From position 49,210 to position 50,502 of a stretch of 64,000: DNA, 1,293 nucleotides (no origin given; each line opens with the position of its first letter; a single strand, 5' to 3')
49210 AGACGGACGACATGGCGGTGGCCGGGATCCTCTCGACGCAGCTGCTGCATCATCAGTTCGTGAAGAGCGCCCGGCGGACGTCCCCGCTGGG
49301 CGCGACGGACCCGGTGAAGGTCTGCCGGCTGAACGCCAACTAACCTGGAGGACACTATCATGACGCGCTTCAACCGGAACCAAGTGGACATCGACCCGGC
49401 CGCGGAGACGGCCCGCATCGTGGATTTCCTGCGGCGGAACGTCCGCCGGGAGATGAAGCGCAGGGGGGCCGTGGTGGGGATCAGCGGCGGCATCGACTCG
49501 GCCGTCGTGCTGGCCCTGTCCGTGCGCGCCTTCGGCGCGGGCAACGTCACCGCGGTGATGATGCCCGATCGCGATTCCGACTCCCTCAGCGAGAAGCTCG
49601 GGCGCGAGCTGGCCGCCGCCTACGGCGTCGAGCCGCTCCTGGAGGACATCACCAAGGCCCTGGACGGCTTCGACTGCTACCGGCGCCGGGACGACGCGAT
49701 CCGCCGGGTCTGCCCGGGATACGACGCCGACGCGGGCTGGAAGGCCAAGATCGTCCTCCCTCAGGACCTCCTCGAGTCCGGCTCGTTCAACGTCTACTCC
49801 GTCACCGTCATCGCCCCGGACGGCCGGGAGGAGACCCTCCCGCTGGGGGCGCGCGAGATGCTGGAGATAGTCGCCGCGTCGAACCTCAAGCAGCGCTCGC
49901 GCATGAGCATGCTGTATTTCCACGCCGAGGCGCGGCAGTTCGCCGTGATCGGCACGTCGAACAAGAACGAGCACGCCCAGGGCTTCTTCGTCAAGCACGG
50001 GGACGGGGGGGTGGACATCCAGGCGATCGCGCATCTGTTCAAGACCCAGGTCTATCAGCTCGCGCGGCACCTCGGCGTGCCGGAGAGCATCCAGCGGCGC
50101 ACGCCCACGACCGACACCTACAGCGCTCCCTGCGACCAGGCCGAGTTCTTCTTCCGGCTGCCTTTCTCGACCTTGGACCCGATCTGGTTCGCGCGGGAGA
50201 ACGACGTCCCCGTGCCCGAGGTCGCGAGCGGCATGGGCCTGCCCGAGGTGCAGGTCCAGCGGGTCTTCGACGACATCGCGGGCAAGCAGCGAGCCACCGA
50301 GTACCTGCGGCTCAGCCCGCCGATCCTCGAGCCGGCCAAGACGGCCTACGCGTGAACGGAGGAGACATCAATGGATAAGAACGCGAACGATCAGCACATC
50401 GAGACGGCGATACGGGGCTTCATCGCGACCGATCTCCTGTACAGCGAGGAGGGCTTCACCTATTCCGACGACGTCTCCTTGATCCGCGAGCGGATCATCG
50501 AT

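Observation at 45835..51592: Tight five-gene operon (acyl-AMP ligase, AsnB-like amidotransferase, NadE-like amidoligase, ACP, LpxD-like N-acyltransferase): candidate pathway for an N-acylated, amidated lipid or small molecule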

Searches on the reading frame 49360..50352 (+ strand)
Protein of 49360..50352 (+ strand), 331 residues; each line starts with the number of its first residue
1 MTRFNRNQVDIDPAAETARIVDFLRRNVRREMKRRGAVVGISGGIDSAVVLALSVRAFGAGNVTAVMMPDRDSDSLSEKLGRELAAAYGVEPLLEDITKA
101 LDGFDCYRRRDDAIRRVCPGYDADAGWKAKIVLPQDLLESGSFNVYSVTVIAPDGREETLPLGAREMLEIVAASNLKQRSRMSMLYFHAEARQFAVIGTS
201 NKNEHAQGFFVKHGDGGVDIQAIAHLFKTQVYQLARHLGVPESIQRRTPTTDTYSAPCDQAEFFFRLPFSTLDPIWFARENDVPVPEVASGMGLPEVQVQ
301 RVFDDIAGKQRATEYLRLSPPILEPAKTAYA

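Call 5: search_protein_families(library=ncbifam, proteins=[window:49360-50352:+], max_evalue=0.001)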
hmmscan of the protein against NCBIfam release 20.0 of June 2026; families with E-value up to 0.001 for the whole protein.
window:49360-50352:+ (331 aa): 9 families
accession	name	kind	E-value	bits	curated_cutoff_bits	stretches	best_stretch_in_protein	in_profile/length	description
NF002048.0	PRK00876.1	subfamily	7.8e-131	435.8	313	1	3-327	6-327/330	NAD(+) synthase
NF010587.0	PRK13980.1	equivalog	4.9e-53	180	255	2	170-327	110-262/267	NAD+ synthase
TIGR00552.1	nadE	equivalog_domain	2.1e-45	154.9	63.65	2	166-278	102-212/251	NAD(+) synthase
NF001979.1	PRK00768.1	equivalog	5.4e-29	101.5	250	2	173-260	132-220/266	NAD(+) synthase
NF010588.0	PRK13981.1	equivalog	4.6e-23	81.4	479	2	32-105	283-356/546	NAD+ synthase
TIGR00884.1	guaA_Cterm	equivalog_domain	1e-07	31.6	338.75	0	22-68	4-49/310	glutamine-hydrolyzing GMP synthase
NF000848.1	PRK00074.1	equivalog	1e-07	31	400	1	2-68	181-247/512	glutamine-hydrolyzing GMP synthase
TIGR00268.2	TIGR00268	equivalog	2.1e-06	27.2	150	1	36-89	15-68/259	ATP-dependent sacrificial sulfur transferase LarE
NF002730.0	PRK02628.1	equivalog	3e-05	22.4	473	0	31-92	356-422/677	NAD(+) synthase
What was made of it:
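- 49360..50355 (+): G3: NadE-family PP-loop ATP-dependent amidoligase of the module-specific subfamily (331 aa). NF002048 at 436 bits, above its 313 cut-off (call 5).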

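Call 6: search_protein_families(library=pfam, proteins=[window:49360-50352:+], max_evalue=0.001)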
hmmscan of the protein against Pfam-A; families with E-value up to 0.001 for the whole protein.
window:49360-50352:+ (331 aa): 1 family
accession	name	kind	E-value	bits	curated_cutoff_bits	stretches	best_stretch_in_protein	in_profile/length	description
PF02540.23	NAD_synthase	-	3.6e-49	167.5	21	2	169-306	97-232/242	NAD synthase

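Call 10: find_encoding_contigs(protein=window:49360-50352:+, flank=10000, max_places=6)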
Protein window:49360-50352:+ (331 aa): 2 contigs read that carry it; 2 places shown.
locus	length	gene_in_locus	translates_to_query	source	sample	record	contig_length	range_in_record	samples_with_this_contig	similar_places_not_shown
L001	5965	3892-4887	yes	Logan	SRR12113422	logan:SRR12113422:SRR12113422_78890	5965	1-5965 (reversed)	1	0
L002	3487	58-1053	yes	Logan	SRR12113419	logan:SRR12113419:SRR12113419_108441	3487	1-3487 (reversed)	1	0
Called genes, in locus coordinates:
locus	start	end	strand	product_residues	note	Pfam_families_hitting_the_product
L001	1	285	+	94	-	?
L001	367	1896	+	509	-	PF00501:AMP-binding, PF13193:AMP-binding_C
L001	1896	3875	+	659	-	PF13522:GATase_6, PF13537:GATase_7, PF00733:Asn_synthase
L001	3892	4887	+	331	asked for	PF02540:NAD_synthase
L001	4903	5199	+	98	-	-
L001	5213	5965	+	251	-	?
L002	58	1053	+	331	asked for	PF02540:NAD_synthase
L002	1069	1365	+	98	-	-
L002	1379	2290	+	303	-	PF25087:GMPPB_C (faint), PF00132:Hexapep, PF25084:LbH_EIF2B, PF00132:Hexapep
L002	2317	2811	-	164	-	PF00072:Response_reg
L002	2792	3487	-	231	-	?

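Call 11: find_homologous_proteins(query=window:49360-50352:+)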
Query window:49360-50352:+ (331 aa): 7989 proteins with E <= 0.001 among 8000 candidates; the best 120 are listed.
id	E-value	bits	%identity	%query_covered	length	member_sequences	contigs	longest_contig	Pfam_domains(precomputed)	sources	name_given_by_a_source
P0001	2.5e-202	689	94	100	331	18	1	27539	PF02540.24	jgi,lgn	-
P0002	2.2e-193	660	90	100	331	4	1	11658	PF02540.24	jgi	jgi:NAD+ synthase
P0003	3.6e-190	649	88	100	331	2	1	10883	PF02540.24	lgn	-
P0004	9.0e-190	648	88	100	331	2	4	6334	PF02540.24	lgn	-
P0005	2.2e-189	646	88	100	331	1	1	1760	PF02540.24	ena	-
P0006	4.6e-189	645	88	100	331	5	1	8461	PF02540.24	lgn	-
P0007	3.4e-188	642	86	100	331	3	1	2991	PF02540.24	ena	-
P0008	7.3e-187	638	86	100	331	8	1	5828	PF02540.24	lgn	-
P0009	1.3e-186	637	87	99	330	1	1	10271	PF02540.24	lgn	-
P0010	2.0e-186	637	86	99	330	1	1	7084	PF02540.24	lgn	-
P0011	4.2e-185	632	86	100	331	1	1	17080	PF02540.24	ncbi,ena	-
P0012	5.7e-184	629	86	99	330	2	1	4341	PF02540.24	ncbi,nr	ncbi:MAG: NAD(+) synthase [Elusimicrobia bacterium]|nr:NAD(+) synthase [Elusimicrobiota bacterium]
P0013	2.6e-183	626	86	100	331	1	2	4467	PF02540.24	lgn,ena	-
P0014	7.1e-183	625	85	100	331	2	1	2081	PF02540.24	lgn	-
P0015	1.9e-182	624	85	100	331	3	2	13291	PF02540.24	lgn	-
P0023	4.7e-178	609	82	100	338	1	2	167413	PF02540.24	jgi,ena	-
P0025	1.6e-165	568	79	95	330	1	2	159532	PF02540.24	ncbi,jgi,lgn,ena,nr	ncbi:MAG TPA: NAD(+) synthase [Candidatus Binatia bacterium]|jgi:NAD+ synthase|nr:NAD(+) synthase [C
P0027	7.2e-164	563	77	98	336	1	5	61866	PF02540.24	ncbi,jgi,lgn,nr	ncbi:NH(3)-dependent NAD(+) synthetase [Verrucomicrobia bacterium]|nr:NH(3)-dependent NAD(+) synthet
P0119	1.6e-149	515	73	97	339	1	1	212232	PF02540.24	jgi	jgi:NAD+ synthase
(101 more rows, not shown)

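Call 12: find_encoding_contigs(protein=P0025, flank=10000, max_places=2)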
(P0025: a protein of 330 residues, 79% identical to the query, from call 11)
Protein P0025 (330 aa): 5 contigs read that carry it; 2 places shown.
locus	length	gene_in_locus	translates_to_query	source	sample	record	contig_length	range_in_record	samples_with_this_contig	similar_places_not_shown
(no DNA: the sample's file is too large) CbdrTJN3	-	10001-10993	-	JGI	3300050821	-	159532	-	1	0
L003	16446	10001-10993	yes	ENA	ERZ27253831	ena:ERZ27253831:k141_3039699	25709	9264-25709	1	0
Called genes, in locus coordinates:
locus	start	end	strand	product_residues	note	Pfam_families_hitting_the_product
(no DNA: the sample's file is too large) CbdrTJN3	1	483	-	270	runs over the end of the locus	-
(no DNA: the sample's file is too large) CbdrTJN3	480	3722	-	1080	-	-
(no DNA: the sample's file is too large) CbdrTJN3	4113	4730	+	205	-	PF00132:Hexapep, PF14602:Hexapep_2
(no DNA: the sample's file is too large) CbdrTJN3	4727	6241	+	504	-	PF01943:Polysacc_synt, PF13440:Polysacc_synt_3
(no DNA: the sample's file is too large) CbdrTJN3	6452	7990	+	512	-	PF00501:AMP-binding, PF13193:AMP-binding_C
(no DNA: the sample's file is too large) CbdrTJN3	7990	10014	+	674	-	PF13522:GATase_6, PF13537:GATase_7, PF00733:Asn_synthase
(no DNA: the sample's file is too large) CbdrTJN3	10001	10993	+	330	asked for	PF02540:NAD_synthase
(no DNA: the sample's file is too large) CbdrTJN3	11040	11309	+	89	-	-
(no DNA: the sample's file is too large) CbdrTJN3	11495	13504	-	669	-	-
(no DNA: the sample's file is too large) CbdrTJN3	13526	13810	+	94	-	-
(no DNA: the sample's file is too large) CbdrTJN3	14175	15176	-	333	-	PF00089:Trypsin, PF13365:Trypsin_2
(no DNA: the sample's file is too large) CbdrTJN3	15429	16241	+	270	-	PF00318:Ribosomal_S2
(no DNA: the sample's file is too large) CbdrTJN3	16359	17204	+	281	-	PF00889:EF_TS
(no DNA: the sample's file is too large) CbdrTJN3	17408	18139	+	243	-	PF00696:AA_kinase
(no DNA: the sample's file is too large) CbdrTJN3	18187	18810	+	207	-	PF00156:Pribosyltran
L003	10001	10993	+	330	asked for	PF02540:NAD_synthase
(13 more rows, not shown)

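Call 13: find_encoding_contigs(protein=P0027, flank=10000, max_places=2)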
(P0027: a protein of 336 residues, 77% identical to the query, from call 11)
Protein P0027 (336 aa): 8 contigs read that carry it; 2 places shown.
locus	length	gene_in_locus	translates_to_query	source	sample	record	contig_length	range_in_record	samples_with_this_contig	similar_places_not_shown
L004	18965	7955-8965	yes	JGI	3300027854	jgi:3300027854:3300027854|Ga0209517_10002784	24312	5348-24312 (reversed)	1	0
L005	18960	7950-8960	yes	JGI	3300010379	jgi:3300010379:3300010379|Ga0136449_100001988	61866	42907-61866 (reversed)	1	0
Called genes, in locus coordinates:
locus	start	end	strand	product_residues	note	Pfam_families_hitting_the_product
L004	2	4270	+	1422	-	?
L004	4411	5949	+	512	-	PF00501:AMP-binding, PF13193:AMP-binding_C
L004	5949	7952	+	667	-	PF13522:GATase_6, PF13537:GATase_7, PF00733:Asn_synthase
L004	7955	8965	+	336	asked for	PF02540:NAD_synthase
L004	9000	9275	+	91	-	-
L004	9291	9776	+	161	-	PF13302:Acetyltransf_3, PF00583:Acetyltransf_1, PF13508:Acetyltransf_7 (weak)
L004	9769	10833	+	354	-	PF13480:Acetyltransf_6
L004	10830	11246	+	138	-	PF05523:FdtA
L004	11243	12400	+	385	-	PF01041:DegT_DnrJ_EryC1, PF00155:Aminotran_1_2 (weak)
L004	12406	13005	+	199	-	PF00132:Hexapep, PF14602:Hexapep_2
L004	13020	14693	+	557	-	PF01943:Polysacc_synt, PF13440:Polysacc_synt_3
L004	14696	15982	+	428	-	PF03446:NAD_binding_2 (weak), PF03721:UDPG_MGDP_dh_N, PF00984:UDPG_MGDP_dh, PF03720:UDPG_MGDP_dh_C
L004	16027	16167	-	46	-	-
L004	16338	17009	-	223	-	PF02517:Rce1-like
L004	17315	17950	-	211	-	-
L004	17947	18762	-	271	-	PF13191:AAA_16 (faint), PF13245:AAA_19 (faint), PF13401:AAA_22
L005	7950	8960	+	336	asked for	PF02540:NAD_synthase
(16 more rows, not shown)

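Call 14: find_encoding_contigs(protein=P0119, flank=10000, max_places=2)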
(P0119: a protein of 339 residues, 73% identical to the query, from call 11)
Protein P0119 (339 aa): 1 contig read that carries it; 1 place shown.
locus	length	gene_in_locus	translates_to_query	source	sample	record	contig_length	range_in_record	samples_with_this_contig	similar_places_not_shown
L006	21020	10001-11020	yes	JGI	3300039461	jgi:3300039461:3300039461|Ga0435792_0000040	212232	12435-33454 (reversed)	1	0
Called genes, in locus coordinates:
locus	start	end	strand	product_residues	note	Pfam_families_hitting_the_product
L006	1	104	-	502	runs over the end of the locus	-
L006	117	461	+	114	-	-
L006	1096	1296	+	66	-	-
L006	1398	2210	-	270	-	-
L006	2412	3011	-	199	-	-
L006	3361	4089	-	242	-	PF00072:Response_reg, PF00196:GerE, PF08281:Sigma70_r4_2 (weak)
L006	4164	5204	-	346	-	PF01261:AP_endonuc_2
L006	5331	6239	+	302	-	PF01263:Aldose_epim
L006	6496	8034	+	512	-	PF00501:AMP-binding, PF13193:AMP-binding_C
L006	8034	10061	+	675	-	PF13522:GATase_6, PF13537:GATase_7, PF00733:Asn_synthase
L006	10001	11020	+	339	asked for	PF02540:NAD_synthase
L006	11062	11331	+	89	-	-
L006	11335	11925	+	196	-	PF00132:Hexapep, PF14602:Hexapep_2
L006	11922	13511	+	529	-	PF01943:Polysacc_synt, PF13440:Polysacc_synt_3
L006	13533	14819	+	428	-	PF03446:NAD_binding_2 (weak), PF03721:UDPG_MGDP_dh_N, PF00984:UDPG_MGDP_dh, PF03720:UDPG_MGDP_dh_C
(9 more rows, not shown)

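Call 15: search_solved_structures(query=window:49360-50352:+, show_alignments=2)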
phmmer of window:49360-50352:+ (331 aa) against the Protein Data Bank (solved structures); distinct sequences matched with E-value up to 0.001: 20.
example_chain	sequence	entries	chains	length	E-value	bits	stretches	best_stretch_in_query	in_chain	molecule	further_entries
2e18_A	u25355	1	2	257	3.6e-30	108.5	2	172-310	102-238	NH(3)-dependent NAD(+) synthetase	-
3p52_A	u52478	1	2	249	2e-22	83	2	168-266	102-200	NH(3)-dependent NAD(+) synthetase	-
1xng_A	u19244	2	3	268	5.1e-21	78.4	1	173-278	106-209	NH(3)-dependent NAD(+) synthetase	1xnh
3fiu_A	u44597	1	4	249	1.9e-19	73.3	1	169-263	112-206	NH(3)-dependent NAD(+) synthetase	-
4q16_A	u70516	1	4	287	1.9e-18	69.9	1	169-254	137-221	NH(3)-dependent NAD(+) synthetase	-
3dpi_A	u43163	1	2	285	8.1e-17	64.6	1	173-281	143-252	NAD+ synthetase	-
3hmq_A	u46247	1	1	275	9e-16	61.2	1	163-255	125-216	NH(3)-dependent NAD(+) synthetase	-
5huh_A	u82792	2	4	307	1e-15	61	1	151-254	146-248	NH(3)-dependent NAD(+) synthetase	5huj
4xfd_A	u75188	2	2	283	1.2e-15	60.7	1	172-254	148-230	NH(3)-dependent NAD(+) synthetase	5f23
3q4g_A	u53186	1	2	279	2.5e-15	59.7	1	174-274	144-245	NH(3)-dependent NAD(+) synthetase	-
4f4h_A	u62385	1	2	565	2.5e-15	59.7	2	35-92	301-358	Glutamine dependent NAD+ synthetase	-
2pz8_A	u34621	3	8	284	4.3e-15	59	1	171-273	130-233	NH(3)-dependent NAD(+) synthetase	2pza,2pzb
1ee1_A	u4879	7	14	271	4.6e-15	58.9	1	172-280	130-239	NH(3)-DEPENDENT NAD(+) SYNTHETASE | NAD SYNTHETASE | PROTEIN (NAD SYNTHETASE)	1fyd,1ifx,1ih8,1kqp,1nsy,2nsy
5wp0_A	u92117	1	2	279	4.7e-15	58.8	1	173-273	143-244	NH(3)-dependent NAD(+) synthetase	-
6kv3_A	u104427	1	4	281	6.5e-15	58.4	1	173-253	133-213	NH(3)-dependent NAD(+) synthetase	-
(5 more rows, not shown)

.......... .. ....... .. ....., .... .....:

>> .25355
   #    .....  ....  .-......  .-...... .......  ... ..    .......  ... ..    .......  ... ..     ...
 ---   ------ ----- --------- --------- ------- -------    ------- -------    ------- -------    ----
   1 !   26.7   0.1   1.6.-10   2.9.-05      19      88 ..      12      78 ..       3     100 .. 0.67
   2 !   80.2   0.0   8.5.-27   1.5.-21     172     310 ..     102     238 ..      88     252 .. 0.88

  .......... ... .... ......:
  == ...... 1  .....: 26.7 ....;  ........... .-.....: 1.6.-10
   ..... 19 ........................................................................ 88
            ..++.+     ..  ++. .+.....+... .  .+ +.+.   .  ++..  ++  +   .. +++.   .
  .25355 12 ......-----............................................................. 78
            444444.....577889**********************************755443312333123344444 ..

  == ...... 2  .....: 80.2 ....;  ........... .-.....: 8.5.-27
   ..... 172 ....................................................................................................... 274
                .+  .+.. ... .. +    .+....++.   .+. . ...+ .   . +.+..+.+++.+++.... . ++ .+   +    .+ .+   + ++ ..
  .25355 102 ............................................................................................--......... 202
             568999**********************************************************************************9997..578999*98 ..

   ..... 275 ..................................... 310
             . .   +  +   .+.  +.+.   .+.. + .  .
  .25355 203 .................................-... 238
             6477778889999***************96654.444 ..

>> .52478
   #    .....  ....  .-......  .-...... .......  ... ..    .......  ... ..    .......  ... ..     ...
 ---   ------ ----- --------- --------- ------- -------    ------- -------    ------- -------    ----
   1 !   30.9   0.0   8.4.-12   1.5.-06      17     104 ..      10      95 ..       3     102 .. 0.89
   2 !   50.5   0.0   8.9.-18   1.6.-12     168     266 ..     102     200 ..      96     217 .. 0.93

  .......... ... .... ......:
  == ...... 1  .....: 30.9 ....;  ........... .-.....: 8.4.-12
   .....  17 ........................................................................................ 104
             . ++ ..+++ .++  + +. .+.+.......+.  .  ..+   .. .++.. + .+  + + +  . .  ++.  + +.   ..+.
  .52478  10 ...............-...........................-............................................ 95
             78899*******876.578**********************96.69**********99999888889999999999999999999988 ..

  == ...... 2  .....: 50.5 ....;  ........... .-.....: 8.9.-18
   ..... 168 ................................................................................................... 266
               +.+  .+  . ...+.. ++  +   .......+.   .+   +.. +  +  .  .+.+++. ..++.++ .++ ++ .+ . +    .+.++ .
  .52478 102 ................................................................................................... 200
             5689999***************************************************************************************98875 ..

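Call 18: find_related_loci(query=A1, collection=genome_contigs, flank=10000)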
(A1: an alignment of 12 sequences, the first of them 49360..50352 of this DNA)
Query A1 (331 aa) in genome_contigs; peptide patterns used: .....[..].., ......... (x = any residue, [..] = any of these).
600 stretches matched a pattern (row limit reached: there are more); 551 encode a relative of the query (tblastn E <= 1e-3); the best 80 are kept; 80 distinct loci.
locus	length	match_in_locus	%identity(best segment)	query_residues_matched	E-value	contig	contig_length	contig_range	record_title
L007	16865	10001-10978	64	4-329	1e-141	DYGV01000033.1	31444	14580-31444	MAG TPA_asm: Anaerolinea thermophila isolate BE2012_54_8 Afr_mines_BE2012_717_length_31444_cov_3_164230, whole genome sh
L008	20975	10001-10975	62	4-331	1e-135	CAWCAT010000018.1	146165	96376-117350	MAG: Bryobacteraceae bacterium isolate MFD03899.bin.2.143 genome assembly, contig: contig_29389, whole genome shotgun se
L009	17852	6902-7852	61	4-322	3e-129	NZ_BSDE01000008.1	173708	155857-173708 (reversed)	Geothrix limicola strain Red804 sequence08, whole genome shotgun sequence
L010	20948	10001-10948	58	4-320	4e-123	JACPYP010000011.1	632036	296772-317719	MAG: Acidobacteria bacterium isolate NC_groundwater_866_Pr1_S2p5_66_120 Montesol18_S2p5_coassembly_scaffold_344759, whol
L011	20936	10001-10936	56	7-320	2e-117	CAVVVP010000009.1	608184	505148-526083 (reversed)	MAG: uncultured Ignavibacteria bacterium isolate MFD03804.bin.1.189 genome assembly, contig: contig_68642, whole genome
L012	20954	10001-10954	56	1-320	9e-115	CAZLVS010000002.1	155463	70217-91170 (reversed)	MAG TPA_asm: uncultured Ignavibacteria bacterium isolate binchicken_co17_427 genome assembly, contig: NODE_249_length_15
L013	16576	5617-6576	57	4-324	7e-115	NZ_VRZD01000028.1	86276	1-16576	MAG: Pantanalinema sp. GBBB05 NODE_82_length_86276_cov_7.810480, whole genome shotgun sequence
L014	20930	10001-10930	55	9-320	1e-114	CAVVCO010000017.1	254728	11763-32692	MAG: uncultured Ignavibacteriales bacterium isolate MFD02416.bin.1.346 genome assembly, contig: contig_23912, whole geno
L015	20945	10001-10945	58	4-320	9e-118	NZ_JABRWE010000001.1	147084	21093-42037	MAG: Ignavibacterium sp. isolate MAG-12 c_000000000019, whole genome shotgun sequence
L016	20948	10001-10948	53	4-322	9e-111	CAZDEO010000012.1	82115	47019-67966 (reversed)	MAG TPA_asm: uncultured Anaerolinea sp. isolate SRP304446_co1_155 genome assembly, contig: NODE_154_length_82115_cov_13.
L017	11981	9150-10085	54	9-320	5e-111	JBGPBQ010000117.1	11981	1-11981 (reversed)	MAG: Anaerolineae bacterium isolate OBJ_0618_130150_101 k141_975485_length_11981_cov_8.0000, whole genome shotgun sequen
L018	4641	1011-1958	51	4-322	8e-110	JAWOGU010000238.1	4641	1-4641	MAG: Chloroflexota bacterium isolate CWP4-1.bin.112 k191_1596179, whole genome shotgun sequence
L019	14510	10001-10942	56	8-322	1e-108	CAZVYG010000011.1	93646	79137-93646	MAG TPA_asm: uncultured Verrucomicrobiota bacterium isolate binchicken_co107_410 genome assembly, contig: NODE_551_lengt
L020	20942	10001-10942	54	2-317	3e-108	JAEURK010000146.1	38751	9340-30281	MAG: Anaerolineales bacterium isolate new MAG-275 k141_1723861, whole genome shotgun sequence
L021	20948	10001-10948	53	4-320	9e-108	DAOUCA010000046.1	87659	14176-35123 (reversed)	MAG TPA_asm: Caldilineaceae bacterium isolate H76_764 k137_975054, whole genome shotgun sequence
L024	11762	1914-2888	51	1-320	3e-102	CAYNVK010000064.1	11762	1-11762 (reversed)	MAG TPA_asm: uncultured Lentimicrobiaceae bacterium isolate SRP089250_co1_501 genome assembly, contig: NODE_9814_length_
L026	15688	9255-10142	54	24-320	8e-101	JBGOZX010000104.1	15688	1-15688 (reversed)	MAG: Bacteroidia bacterium isolate OBJ_0618_130150_142 k141_3803811_length_15688_cov_11.4186, whole genome shotgun seque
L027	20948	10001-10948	50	4-320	1e-100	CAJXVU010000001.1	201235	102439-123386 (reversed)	MAG TPA_asm: uncultured Bacteroidetes bacterium isolate SRR3580189_bin.47_MetaBAT_v2.12.1_MAG genome assembly, contig: N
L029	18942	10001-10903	54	20-322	2e-99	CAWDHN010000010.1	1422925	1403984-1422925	MAG: uncultured Rikenellaceae bacterium isolate MFD04716.bin.1.53 genome assembly, contig: contig_6558, whole genome sho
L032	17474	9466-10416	50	4-320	3e-98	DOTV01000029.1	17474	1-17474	MAG TPA_asm: Bacteroidales bacterium isolate UBA10805 contig_16014, whole genome shotgun sequence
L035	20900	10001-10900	52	20-320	1e-97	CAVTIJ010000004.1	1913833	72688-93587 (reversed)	MAG: uncultured Bacteroidales bacterium isolate MFD05705.bin.1.156 genome assembly, contig: contig_7446, whole genome sh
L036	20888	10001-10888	56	24-320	3e-97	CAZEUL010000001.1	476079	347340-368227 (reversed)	MAG TPA_asm: uncultured Rikenellaceae bacterium isolate SRP278314_co1_316 genome assembly, contig: NODE_4_length_476079_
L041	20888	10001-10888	53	24-320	2e-95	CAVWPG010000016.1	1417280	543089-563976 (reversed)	MAG: uncultured Bacteroidales bacterium isolate MFD05442.bin.2.79 genome assembly, contig: contig_7985, whole genome sho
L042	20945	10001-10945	49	4-320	8e-95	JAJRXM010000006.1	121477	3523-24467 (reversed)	MAG: Candidatus Zixiibacteriota bacterium isolate Dive96_bin3.155 k141_252715, whole genome shotgun sequence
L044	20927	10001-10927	53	12-320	2e-94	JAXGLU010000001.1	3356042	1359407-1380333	MAG: Bacteroidales bacterium isolate AnMBR.bin216 bin216_1, whole genome shotgun sequence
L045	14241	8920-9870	53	4-320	3e-94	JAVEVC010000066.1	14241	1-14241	MAG: Bacteroidales bacterium isolate BF4_107 NODE_13373_length_14241_cov_7.872892_Biofilm4, whole genome shotgun sequenc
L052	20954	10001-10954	45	3-323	1e-89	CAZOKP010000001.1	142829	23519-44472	MAG TPA_asm: uncultured Eubacteriales bacterium isolate binchicken_co189_413 genome assembly, contig: NODE_29_length_142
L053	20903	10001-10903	52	19-320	2e-89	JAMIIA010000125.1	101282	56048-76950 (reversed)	MAG: Bacteroidales bacterium isolate RA_AS_maxbin.060 k201_915998, whole genome shotgun sequence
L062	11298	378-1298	44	12-320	1e-78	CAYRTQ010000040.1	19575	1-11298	MAG TPA_asm: uncultured bacterium isolate SRP192927_co3_107 genome assembly, contig: NODE_5939_length_19575_cov_4.360195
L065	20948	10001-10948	50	4-320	6e-99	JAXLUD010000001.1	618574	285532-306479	MAG: Ferruginibacter sp. isolate STL-BAC21 C1.311.fa-1, whole genome shotgun sequence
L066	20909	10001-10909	34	19-322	6e-54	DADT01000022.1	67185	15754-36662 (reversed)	MAG TPA_asm: Methanoregula sp. UBA471 UBA471_contig_1594, whole genome shotgun sequence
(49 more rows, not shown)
